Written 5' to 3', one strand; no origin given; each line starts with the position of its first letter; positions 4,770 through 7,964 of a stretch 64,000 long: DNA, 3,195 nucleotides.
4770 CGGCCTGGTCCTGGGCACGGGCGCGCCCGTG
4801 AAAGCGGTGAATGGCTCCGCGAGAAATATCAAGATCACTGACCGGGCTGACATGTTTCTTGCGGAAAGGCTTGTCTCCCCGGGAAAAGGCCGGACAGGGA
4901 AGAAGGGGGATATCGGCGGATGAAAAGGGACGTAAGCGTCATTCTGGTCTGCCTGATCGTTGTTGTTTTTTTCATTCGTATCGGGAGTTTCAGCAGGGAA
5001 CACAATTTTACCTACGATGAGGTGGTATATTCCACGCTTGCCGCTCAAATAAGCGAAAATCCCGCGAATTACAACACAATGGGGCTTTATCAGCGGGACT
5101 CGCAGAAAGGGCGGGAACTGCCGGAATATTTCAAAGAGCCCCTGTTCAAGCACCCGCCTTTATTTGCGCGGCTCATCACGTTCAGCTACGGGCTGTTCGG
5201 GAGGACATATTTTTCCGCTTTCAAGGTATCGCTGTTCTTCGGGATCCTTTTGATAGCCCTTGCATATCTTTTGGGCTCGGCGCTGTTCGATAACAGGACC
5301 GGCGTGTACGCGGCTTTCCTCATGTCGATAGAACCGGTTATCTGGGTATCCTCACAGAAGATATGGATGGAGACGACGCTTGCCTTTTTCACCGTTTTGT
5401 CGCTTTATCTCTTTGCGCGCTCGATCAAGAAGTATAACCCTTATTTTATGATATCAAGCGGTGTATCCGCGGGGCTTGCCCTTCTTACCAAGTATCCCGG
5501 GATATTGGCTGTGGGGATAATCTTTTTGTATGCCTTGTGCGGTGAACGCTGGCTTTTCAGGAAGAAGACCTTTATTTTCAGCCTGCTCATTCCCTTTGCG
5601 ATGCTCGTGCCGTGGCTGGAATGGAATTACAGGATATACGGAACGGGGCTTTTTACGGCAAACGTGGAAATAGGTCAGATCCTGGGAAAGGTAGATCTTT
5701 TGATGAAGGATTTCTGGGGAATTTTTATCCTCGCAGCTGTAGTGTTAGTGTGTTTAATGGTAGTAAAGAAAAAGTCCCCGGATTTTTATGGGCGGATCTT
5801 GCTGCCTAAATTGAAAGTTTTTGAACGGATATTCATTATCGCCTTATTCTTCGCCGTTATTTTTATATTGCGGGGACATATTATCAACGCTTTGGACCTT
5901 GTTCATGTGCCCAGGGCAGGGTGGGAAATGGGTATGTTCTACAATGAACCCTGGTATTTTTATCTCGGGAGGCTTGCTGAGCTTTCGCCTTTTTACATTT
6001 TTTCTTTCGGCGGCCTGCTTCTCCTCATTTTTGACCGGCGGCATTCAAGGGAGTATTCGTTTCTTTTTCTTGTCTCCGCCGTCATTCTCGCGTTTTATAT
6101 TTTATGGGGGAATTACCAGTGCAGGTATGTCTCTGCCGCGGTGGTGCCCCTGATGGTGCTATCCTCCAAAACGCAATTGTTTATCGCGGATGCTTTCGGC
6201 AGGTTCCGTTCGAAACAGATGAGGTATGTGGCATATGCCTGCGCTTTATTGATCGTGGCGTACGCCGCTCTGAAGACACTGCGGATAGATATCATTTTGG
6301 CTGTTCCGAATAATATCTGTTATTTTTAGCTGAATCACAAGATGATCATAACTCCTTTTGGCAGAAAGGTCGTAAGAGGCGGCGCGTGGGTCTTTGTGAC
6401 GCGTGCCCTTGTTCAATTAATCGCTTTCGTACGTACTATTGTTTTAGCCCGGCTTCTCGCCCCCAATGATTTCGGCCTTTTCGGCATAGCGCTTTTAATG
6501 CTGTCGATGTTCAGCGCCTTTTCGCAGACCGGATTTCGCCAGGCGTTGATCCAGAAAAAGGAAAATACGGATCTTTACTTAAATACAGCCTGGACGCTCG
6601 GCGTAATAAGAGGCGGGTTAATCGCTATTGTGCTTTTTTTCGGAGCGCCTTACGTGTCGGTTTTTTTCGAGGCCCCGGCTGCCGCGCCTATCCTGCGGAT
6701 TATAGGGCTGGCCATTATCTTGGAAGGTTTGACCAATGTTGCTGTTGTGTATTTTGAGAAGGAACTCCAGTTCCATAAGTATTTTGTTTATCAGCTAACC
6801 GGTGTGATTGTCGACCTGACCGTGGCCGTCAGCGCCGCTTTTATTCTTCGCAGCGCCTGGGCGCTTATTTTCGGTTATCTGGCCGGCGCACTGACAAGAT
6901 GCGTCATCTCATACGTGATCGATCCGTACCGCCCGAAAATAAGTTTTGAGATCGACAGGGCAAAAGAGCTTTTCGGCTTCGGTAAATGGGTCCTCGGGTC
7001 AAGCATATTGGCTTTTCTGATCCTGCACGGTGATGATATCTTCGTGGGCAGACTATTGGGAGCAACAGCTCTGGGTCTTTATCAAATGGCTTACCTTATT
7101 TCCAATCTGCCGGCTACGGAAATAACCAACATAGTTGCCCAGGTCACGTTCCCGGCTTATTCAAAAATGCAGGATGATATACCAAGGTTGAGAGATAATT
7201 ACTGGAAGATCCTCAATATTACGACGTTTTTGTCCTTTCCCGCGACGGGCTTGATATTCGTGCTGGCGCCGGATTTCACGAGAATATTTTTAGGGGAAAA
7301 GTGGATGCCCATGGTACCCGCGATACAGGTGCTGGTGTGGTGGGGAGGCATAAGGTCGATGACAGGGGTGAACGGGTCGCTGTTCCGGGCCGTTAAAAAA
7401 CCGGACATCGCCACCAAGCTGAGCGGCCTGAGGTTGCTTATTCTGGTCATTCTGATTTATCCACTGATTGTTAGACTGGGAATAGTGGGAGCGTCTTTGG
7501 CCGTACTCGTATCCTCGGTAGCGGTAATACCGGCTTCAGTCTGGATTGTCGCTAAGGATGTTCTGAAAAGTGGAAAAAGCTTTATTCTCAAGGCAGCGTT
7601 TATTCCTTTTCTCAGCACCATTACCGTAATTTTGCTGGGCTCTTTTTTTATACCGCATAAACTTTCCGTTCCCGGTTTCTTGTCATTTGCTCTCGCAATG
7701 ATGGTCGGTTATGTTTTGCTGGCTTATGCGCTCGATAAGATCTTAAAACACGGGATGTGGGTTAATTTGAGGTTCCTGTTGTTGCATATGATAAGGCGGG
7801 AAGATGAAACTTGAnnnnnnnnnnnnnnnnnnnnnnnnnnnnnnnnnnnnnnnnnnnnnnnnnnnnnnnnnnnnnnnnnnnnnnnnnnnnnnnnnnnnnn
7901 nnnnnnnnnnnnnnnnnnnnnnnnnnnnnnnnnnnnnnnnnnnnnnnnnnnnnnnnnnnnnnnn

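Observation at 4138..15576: Glycan-biosynthesis island combining Kdo-pathway genes, a sulfotransferase and a GT39/GtrB pair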

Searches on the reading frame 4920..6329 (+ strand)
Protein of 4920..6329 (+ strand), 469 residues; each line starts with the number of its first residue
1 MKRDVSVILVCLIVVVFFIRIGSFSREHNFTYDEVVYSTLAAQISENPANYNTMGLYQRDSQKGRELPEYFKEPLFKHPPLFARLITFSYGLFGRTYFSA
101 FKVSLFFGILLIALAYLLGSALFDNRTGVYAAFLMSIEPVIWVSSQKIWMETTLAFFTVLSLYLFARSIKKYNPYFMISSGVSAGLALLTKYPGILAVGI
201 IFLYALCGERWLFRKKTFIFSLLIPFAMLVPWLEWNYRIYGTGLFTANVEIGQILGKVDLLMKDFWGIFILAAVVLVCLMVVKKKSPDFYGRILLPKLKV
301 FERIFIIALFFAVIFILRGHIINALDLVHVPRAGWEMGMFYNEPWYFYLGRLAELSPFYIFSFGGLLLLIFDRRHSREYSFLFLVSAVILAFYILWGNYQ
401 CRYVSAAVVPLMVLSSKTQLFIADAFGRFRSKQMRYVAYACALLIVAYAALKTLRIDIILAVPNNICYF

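Call 3: search_protein_families(library=pfam, proteins=[window:4920-6329:+], max_evalue=0.01)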
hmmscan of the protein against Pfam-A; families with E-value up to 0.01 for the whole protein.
window:4920-6329:+ (469 aa): 2 families
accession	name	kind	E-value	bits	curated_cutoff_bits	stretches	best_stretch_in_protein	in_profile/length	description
PF13231.12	PMT_2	-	5e-21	76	26.1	1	77-235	1-160/160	Dolichyl-phosphate-mannose-protein mannosyltransferase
PF02366.24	PMT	-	8.4e-11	42.3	22.7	1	75-219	59-223/245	Dolichyl-phosphate-mannose-protein mannosyltransferase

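Call 5: search_protein_families(library=ncbifam, proteins=[window:4920-6329:+], max_evalue=0.001)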
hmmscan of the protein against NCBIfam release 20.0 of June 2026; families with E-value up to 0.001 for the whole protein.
window:4920-6329:+ (469 aa): 1 family
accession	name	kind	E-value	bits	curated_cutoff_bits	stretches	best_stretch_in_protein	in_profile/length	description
TIGR03663.1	TIGR03663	subfamily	1.5e-06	27.5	126.25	1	78-451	51-369/435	flippase activity-associated protein Agl23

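Call 43: search_solved_structures(query=window:4920-6329:+, max_evalue=1)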
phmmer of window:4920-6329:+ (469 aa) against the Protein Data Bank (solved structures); distinct sequences matched with E-value up to 1: 0.

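Call 93: predict_structure(protein=window:4920-6326:+)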
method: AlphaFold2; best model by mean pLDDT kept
length: 469 residues; sequences in the alignment: 1
mean_pLDDT: 48.6   pTM: 0.26
mean pLDDT of the five models: 48.6, 42.8, 40.7, 40.2, 39.5
residues with pLDDT >= 90: 0; 70-90: 6; 50-70: 196; < 50: 267
segments of 3 or more residues with pLDDT < 50: 1-7, 21-23, 41-47, 64-66, 78-107, 119-153, 167-180, 185-191, 207-209, 211-228, 233-263, 321-361, 392-414, 455-469
pLDDT, mean of each block of 10 residues (from residue 1): 45 51 49 51 48 51 51 51 43 38 48 53 45 42 38 50 48 45 47 52 50 46 48 43 34 41 50 64 69 65 59 53 42 43 44 45 53 54 53 42 39 50 61 58 59 46 31
secondary structure, 60 per line:
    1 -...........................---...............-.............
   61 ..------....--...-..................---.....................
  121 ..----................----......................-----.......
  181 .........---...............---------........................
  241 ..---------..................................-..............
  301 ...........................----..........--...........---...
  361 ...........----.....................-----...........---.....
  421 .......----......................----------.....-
elements in order: H2-28 H32-46 H48-62 H69-72 H79-96 H100-122 H127-142 H147-168 H174-189 H193-207 H217-242 H252-285 H287-327 H332-341 H344-354 H358-371 H376-396 H402-412 H416-427 H432-453 H464-468

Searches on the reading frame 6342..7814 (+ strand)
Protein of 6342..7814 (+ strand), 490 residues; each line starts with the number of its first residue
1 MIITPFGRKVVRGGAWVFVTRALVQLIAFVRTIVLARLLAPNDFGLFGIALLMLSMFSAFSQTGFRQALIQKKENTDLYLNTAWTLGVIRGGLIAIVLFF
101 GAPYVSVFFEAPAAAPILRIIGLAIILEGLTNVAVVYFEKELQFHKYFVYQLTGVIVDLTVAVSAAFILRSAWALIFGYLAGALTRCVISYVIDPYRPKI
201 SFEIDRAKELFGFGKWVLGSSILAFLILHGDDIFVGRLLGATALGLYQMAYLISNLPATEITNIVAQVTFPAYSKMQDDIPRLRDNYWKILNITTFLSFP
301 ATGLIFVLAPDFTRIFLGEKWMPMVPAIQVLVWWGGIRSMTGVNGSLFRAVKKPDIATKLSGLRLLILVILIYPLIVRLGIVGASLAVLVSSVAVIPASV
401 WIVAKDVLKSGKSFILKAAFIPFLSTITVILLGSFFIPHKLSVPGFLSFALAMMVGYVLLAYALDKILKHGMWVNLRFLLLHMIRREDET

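Call 3: search_protein_families(library=pfam, proteins=[window:6342-7814:+], max_evalue=0.01)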
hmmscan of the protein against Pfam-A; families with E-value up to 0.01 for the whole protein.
window:6342-7814:+ (490 aa): 3 families
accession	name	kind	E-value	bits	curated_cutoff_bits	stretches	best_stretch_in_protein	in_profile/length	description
PF13440.11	Polysacc_synt_3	-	7.6e-88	295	23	1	34-326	1-293/293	Polysaccharide biosynthesis protein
PF01943.22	Polysacc_synt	-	6.8e-34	118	28.2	1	10-277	1-274/274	Polysaccharide biosynthesis protein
PF04506.18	Rft-1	-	5.1e-05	22.7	23.8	1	18-192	10-195/512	Rft protein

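Call 5: search_protein_families(library=ncbifam, proteins=[window:6342-7814:+], max_evalue=0.001)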
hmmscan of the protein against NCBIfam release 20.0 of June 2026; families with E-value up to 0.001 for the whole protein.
window:6342-7814:+ (490 aa): 3 families
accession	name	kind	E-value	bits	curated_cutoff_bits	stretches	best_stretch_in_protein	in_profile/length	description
NF007773.0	PRK10459.1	equivalog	1.3e-72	245.4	273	1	8-468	5-466/492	MOP flippase family protein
NF047674.1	TeichurnBiosyTuaB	equivalog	7.2e-46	157.2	580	1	8-456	6-458/469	teichuronic acid biosynthesis protein TuaB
NF058658.1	Oglyco_Wzx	exception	2.6e-44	152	720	1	9-452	9-448/478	O-glycosylation flippase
